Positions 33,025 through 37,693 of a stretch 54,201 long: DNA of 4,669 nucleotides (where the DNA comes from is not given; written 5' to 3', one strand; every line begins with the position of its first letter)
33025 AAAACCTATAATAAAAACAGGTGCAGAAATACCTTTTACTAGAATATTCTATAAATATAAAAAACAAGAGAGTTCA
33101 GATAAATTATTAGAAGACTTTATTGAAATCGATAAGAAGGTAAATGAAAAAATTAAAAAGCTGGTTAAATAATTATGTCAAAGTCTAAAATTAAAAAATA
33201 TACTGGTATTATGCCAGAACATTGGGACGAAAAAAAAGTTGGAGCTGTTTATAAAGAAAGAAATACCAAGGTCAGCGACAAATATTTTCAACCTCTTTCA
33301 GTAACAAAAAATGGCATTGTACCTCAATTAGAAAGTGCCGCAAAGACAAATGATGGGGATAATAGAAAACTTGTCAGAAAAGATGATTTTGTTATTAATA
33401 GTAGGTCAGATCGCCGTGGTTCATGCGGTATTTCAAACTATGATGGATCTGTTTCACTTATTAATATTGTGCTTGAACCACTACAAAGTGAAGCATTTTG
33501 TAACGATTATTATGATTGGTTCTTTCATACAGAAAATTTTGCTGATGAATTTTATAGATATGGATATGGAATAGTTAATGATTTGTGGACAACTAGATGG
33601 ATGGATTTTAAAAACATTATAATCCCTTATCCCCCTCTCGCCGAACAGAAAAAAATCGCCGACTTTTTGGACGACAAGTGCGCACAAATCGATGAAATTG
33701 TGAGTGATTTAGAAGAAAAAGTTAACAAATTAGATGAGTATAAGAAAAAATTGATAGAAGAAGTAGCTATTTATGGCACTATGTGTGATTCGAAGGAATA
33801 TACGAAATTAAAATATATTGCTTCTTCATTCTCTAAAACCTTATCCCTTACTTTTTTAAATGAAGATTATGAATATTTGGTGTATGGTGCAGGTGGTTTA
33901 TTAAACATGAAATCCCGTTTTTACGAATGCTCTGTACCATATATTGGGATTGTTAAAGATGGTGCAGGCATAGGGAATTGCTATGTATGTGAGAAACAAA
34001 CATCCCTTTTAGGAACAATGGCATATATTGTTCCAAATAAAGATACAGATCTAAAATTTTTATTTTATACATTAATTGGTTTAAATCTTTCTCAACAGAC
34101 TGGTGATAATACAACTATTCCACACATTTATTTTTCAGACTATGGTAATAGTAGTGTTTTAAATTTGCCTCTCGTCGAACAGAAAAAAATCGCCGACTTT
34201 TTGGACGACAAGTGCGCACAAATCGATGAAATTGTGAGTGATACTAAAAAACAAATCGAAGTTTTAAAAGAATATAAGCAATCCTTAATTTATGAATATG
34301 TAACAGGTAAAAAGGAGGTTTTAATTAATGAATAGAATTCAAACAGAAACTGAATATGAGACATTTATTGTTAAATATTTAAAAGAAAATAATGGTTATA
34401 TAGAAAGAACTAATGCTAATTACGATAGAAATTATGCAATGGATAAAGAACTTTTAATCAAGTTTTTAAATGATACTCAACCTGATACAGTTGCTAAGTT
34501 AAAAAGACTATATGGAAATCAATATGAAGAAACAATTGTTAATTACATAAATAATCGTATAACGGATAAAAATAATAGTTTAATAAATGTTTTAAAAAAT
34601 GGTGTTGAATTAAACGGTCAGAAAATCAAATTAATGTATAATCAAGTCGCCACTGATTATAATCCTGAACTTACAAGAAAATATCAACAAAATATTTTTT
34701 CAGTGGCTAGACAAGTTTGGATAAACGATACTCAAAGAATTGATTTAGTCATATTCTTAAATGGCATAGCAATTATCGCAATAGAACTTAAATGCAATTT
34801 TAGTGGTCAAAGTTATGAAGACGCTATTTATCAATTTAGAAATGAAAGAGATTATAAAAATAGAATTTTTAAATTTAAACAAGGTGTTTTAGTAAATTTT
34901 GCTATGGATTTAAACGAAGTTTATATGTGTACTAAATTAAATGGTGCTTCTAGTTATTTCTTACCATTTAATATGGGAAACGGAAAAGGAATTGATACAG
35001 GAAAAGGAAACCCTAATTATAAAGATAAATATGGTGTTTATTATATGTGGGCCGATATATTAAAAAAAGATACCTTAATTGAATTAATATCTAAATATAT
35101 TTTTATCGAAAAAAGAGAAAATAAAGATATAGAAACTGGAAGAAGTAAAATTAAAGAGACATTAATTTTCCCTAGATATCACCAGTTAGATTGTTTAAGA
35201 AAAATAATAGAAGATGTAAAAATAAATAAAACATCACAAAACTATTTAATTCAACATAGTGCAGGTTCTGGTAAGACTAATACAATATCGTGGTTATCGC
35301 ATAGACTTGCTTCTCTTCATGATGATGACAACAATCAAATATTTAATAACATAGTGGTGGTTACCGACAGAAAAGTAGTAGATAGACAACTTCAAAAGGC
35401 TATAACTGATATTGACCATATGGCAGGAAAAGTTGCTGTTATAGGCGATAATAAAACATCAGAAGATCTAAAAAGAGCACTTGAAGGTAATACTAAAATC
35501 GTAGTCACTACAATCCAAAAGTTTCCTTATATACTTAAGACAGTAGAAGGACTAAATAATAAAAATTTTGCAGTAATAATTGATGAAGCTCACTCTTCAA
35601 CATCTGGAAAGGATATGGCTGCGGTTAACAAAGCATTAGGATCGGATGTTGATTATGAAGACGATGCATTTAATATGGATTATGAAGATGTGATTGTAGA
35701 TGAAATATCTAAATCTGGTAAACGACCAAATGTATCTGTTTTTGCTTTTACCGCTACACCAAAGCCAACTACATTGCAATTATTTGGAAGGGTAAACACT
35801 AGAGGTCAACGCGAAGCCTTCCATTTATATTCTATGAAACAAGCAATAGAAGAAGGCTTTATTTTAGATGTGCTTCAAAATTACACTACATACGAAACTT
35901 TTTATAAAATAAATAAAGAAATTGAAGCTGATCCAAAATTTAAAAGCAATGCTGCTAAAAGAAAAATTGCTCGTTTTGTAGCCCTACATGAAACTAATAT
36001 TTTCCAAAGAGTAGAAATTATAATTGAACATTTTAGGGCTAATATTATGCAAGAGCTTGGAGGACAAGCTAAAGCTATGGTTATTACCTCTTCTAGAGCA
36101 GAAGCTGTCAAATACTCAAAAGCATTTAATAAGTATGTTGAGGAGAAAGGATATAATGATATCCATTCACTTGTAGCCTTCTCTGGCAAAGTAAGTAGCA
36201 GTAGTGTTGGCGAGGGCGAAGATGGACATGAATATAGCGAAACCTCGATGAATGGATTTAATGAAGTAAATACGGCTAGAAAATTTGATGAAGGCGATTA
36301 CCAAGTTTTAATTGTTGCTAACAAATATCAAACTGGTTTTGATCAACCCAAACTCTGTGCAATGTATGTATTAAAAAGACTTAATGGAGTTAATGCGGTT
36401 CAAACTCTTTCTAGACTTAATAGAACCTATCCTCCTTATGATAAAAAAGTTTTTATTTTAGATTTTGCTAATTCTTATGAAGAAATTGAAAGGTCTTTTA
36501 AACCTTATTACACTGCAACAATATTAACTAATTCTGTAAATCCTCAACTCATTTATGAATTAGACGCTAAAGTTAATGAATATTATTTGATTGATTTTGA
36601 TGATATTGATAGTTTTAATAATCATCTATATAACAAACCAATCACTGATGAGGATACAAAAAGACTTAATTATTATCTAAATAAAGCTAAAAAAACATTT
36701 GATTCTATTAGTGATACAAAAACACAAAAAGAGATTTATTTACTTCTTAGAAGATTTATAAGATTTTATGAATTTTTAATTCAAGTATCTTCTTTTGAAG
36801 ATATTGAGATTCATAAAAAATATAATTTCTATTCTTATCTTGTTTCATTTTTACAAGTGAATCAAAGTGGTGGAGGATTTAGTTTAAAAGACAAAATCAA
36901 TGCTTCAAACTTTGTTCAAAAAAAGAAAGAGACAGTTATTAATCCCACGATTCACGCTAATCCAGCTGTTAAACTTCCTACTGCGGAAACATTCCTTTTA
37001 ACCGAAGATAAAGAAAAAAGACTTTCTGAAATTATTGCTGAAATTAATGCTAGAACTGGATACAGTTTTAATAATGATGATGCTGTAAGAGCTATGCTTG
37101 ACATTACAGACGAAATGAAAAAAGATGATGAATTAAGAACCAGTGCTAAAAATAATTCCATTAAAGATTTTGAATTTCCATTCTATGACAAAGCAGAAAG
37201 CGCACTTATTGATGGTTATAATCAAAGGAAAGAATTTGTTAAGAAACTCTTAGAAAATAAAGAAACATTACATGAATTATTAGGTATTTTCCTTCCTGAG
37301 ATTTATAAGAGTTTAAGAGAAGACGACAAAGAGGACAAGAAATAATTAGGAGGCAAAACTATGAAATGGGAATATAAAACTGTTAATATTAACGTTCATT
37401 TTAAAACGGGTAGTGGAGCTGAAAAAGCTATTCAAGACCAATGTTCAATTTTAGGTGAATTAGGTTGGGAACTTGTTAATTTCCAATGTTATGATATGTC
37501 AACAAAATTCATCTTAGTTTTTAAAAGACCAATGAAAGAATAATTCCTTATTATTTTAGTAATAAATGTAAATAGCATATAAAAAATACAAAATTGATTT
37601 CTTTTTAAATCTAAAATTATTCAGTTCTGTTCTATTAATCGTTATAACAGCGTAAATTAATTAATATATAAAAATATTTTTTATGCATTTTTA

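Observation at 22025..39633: Integrase-less 17.6-kb defence/accessory island inserted directly 3' of a tRNA-Asn/tRNA-Glu pair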

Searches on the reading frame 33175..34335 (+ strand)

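Call 6: search_protein_families(library=pfam, proteins=[window:33175-34335:+], max_evalue=0.01)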
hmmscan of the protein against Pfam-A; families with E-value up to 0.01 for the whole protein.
window:33175-34335:+ (386 aa): 2 families
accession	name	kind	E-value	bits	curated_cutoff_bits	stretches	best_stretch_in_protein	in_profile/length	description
PF01420.25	Methylase_S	-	3.1e-13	50.7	22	2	14-182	1-165/168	Type I restriction modification DNA specificity domain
PF10398.14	DUF2443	-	0.00096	19.6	25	0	169-194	52-77/79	Protein of unknown function (DUF2443)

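Call 7: search_protein_families(library=padloc, proteins=[window:33175-34335:+], max_evalue=0.01)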
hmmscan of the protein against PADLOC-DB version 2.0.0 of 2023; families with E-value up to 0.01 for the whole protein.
window:33175-34335:+ (386 aa): 93 families (the best 25 are shown)
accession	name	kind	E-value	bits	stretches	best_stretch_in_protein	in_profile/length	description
PDLC03072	Specificity_I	-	2.2e-74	249.1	2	9-196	16-210/448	Type I specificity subunit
PDLC03090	Specificity_I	-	9.3e-50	168.1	2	11-196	16-210/434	Type I specificity subunit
PDLC03174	Specificity_I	-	3e-44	149.6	2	8-202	13-223/468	Type I specificity subunit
PDLC03105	Specificity_I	-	8.3e-41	138.9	2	11-195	19-210/448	Type I specificity subunit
PDLC03073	Specificity_I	-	1.9e-37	127.5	2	5-197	222-423/437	Type I specificity subunit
PDLC03087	Specificity_I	-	2e-35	120.5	2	9-195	216-407/418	Type I specificity subunit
PDLC03191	Specificity_I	-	1.6e-33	114.6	2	9-196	233-424/436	Type I specificity subunit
PDLC03160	Specificity_I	-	1.7e-33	114.3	1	5-382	7-385/386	Type I specificity subunit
PDLC03165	Specificity_I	-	9.6e-29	99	2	15-196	225-408/411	Type I specificity subunit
PDLC03162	Specificity_I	-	1.4e-27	94.6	2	57-213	63-211/431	Type I specificity subunit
PDLC03146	Specificity_I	-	2.6e-27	94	2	16-195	23-201/420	Type I specificity subunit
PDLC03083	Specificity_I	-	3.6e-26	89.5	2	291-382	613-707/717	Type I specificity subunit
PDLC03178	Specificity_I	-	3.4e-25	87.3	2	36-195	251-407/411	Type I specificity subunit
PDLC03071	Specificity_I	-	2.7e-21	74.1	2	250-378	70-197/420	Type I specificity subunit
PDLC03169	Specificity_I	-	9.4e-19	66.1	2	13-194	6-199/461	Type I specificity subunit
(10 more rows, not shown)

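Call 58: search_protein_families(library=ncbifam, proteins=[window:33175-34335:+], max_evalue=0.001)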
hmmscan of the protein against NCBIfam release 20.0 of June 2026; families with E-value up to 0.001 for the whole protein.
window:33175-34335:+ (386 aa): 1 family
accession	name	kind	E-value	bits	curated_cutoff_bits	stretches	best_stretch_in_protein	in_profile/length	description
NF007278.0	PRK09737.1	equivalog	2.7e-11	42.9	662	1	71-212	78-217/461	type I restriction-modification system specificity subunit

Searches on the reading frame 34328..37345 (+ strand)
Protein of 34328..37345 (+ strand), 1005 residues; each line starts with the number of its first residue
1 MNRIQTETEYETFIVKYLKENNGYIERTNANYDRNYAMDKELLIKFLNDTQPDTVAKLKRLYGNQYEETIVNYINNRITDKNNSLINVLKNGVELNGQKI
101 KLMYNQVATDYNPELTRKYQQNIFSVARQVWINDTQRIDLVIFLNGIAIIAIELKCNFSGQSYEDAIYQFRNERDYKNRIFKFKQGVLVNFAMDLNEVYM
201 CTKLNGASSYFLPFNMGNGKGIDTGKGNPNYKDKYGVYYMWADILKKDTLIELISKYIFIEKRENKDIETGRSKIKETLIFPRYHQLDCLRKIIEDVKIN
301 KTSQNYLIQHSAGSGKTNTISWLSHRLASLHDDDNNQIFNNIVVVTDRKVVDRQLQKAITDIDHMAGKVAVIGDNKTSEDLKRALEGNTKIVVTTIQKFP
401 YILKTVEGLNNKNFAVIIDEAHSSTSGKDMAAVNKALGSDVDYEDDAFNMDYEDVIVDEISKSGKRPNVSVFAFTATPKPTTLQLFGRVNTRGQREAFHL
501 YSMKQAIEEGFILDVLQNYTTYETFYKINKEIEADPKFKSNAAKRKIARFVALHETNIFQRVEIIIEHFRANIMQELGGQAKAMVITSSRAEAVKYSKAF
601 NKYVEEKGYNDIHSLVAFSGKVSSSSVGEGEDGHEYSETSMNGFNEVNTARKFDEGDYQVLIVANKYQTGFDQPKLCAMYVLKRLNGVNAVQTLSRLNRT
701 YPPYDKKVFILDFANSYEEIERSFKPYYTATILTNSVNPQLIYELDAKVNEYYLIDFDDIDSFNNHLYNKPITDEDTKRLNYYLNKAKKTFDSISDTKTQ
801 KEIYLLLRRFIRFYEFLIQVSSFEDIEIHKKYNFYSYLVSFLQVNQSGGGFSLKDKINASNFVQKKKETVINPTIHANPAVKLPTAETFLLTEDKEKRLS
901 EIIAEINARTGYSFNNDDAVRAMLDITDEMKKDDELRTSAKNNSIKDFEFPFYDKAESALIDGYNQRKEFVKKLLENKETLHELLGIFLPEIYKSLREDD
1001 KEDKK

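Call 6: search_protein_families(library=pfam, proteins=[window:34328-37345:+], max_evalue=0.01)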
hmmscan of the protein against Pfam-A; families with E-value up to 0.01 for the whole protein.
window:34328-37345:+ (1005 aa): 5 families
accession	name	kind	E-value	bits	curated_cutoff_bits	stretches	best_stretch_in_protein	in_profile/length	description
PF18766.7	SWI2_SNF2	-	1.3e-24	87.5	26.7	1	285-539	1-209/221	SWI2/SNF2 ATPase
PF04851.21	ResIII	-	9.7e-19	68.3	22.5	1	282-478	4-162/164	Type III restriction enzyme, res subunit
PF04313.20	HSDR_N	-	1.2e-14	55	25.1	1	5-207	2-196/198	Type I restriction enzyme R protein N terminus (HSDR_N)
PF00270.35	DEAD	-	2.1e-10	41.1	26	1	302-481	13-162/167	DEAD/DEAH box helicase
PF22679.2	T1R_D3-like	-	3.3e-08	34.5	27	1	651-713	93-156/158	Type I restriction enzyme subunit R domain 3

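Call 7: search_protein_families(library=padloc, proteins=[window:34328-37345:+], max_evalue=0.01)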
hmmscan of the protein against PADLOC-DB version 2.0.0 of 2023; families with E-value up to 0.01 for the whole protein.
window:34328-37345:+ (1005 aa): 4 families
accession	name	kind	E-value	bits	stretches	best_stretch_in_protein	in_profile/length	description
PDLC03040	REase_I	-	5.8e-29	98.5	1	7-840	7-797/1029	Type I restriction enzyme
PDLC03048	REase_I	-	4.3e-21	72.8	2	101-620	79-543/976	Type I restriction enzyme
PDLC03041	REase_I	-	2.3e-17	60.3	2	242-438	285-474/1099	Type I restriction enzyme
PDLC03044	REase_I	-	6.4e-08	29.1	1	78-732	78-704/1034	Type I restriction enzyme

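Call 58: search_protein_families(library=ncbifam, proteins=[window:34328-37345:+], max_evalue=0.001)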
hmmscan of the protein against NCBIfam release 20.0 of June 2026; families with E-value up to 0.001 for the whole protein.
window:34328-37345:+ (1005 aa): 1 family
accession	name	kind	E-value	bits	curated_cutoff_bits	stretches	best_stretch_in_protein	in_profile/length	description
TIGR00348.1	hsdR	subfamily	1.4e-61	208.9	284.55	1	48-728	34-669/674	HsdR family type I site-specific deoxyribonuclease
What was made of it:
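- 34328..37345 (+): Type I R-M restriction subunit HsdR (HSDR_N nuclease, SWI2/SNF2 motor). Calls 6, 7, 58.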

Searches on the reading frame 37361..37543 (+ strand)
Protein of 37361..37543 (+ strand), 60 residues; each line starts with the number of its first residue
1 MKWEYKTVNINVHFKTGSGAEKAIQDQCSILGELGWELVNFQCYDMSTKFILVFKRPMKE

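Call 6: search_protein_families(library=pfam, proteins=[window:37361-37543:+], max_evalue=0.01)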
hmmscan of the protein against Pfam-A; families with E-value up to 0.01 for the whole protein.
window:37361-37543:+ (60 aa): 1 family
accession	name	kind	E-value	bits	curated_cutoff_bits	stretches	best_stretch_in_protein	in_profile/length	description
PF13783.11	DUF4177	-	5.2e-06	27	25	1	3-57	1-65/65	Domain of unknown function (DUF4177)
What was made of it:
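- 37361..37543 (+): 60-aa DUF4177 protein, 15 nt after hsdR. Function unknown. Pfam 27 bits against a cut-off of 25 (call 6).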

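Call 58: search_protein_families(library=ncbifam, proteins=[window:37361-37543:+], max_evalue=0.001)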
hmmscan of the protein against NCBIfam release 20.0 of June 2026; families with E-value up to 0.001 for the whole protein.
window:37361-37543:+ (60 aa): 1 family
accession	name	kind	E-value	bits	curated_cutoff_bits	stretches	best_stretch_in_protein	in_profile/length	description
NF053529.1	Sp36_fam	equivalog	1.5e-08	34.5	50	1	3-57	1-50/50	Sp36 family protein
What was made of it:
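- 37361..37543 (+): NCBIfam Sp36 family, 34.5 bits, below its cut-off (call 58).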

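Call 85: search_protein_families(library=padloc, proteins=[window:37361-37543:+], max_evalue=0.001)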
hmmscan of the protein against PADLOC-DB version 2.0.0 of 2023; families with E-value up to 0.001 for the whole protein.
window:37361-37543:+ (60 aa): 0 families

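Call 86: search_protein_families(library=phrogs, proteins=[window:37361-37543:+], max_evalue=0.001)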
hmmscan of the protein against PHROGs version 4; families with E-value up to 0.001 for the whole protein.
window:37361-37543:+ (60 aa): 0 families
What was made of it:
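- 37361..37543 (+): No PADLOC or PHROG hit (calls 85, 86).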
